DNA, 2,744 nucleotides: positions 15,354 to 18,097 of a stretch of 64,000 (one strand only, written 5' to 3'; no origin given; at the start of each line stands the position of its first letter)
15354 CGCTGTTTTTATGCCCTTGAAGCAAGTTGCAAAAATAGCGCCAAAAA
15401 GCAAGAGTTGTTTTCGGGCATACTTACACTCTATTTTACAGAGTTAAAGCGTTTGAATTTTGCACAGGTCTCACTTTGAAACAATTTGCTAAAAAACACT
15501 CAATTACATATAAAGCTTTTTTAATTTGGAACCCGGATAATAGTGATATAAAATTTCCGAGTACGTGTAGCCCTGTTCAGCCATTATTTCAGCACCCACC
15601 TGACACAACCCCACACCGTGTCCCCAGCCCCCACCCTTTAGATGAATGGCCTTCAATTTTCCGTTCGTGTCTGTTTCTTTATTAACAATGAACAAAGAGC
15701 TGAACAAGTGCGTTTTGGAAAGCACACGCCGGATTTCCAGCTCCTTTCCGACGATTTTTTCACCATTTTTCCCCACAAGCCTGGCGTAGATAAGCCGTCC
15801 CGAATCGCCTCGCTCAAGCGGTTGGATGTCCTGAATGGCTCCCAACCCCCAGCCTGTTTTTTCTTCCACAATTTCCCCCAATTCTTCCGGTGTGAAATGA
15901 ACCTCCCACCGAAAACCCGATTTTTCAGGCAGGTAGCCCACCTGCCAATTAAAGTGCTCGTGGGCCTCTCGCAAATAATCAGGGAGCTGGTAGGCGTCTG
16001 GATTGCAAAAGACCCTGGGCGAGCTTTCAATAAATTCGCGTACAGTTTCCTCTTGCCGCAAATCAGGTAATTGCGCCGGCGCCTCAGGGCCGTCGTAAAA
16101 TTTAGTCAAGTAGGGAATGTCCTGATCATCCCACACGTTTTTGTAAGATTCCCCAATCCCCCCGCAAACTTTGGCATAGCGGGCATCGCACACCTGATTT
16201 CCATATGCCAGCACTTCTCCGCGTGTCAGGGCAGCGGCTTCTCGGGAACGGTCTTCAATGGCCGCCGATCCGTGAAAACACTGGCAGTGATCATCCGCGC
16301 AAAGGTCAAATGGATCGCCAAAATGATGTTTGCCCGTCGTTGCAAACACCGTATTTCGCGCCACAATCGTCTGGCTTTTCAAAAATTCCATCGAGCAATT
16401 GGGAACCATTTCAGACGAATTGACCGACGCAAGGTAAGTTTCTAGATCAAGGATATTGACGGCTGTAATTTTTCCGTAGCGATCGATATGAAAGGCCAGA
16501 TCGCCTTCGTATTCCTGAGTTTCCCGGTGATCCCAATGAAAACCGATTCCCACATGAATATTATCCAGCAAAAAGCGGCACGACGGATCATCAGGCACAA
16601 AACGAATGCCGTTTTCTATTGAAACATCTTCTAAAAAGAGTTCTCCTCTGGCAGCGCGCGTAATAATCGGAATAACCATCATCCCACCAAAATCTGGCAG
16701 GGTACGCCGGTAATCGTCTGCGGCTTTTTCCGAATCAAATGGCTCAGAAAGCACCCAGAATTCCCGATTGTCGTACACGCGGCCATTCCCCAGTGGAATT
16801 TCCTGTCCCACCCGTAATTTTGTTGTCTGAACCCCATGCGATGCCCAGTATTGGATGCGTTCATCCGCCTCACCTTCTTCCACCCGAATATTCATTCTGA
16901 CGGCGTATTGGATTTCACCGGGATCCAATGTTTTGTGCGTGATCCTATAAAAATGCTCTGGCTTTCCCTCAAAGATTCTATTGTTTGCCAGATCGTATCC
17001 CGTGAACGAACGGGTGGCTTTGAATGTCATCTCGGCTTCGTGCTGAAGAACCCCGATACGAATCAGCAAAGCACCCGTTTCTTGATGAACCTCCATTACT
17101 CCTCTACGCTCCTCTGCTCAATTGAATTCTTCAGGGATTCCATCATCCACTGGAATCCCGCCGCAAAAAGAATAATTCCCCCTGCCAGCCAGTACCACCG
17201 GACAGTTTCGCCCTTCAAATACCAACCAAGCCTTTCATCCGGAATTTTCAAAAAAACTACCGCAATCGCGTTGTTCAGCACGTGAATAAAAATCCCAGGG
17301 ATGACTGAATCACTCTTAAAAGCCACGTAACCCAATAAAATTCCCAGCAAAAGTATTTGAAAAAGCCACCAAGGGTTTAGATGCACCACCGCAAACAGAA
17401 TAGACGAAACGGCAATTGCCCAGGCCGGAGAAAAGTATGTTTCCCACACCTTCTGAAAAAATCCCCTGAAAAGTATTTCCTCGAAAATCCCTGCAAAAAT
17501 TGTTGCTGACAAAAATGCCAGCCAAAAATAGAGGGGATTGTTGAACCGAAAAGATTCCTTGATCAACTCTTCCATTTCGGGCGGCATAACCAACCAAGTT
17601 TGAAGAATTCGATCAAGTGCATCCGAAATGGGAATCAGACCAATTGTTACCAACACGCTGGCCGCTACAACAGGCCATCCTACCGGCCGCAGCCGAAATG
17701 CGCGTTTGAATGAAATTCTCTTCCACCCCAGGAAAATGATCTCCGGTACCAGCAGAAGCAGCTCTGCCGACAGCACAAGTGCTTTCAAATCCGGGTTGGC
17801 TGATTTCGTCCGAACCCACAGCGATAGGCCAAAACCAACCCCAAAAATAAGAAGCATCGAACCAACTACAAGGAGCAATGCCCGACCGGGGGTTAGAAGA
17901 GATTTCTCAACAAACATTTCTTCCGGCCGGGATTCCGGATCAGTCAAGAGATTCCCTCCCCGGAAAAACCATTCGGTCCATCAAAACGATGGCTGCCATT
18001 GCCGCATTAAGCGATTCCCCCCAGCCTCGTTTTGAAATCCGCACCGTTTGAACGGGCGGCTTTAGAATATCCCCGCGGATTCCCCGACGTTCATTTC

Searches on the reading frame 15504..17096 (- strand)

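Call 69: search_protein_families(library=pfam, proteins=[window:15504-17096:-], max_evalue=0.01)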
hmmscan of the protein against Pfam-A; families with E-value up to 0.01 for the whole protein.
window:15504-17096:- (530 aa): 1 family
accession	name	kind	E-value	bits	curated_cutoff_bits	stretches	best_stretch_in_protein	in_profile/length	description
PF08486.15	SpoIID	-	2.4e-18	67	23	1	208-298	3-97/97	Stage II sporulation protein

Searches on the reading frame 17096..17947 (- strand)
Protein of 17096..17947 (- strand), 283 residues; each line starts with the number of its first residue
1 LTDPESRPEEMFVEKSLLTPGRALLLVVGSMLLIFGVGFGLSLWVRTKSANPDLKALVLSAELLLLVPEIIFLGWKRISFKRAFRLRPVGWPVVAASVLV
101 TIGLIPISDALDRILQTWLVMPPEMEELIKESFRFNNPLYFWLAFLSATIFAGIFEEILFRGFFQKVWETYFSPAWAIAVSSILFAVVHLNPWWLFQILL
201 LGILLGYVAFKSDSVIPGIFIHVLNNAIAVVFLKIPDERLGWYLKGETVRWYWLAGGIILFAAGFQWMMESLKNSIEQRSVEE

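Call 69: search_protein_families(library=pfam, proteins=[window:17096-17947:-], max_evalue=0.01)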
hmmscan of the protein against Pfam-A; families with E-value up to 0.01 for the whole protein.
window:17096-17947:- (283 aa): 1 family
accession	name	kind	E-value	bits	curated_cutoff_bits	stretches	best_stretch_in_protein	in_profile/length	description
PF02517.21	Rce1-like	-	2.5e-21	76.2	22.4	1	140-228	3-93/93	Type II CAAX prenyl endopeptidase Rce1-like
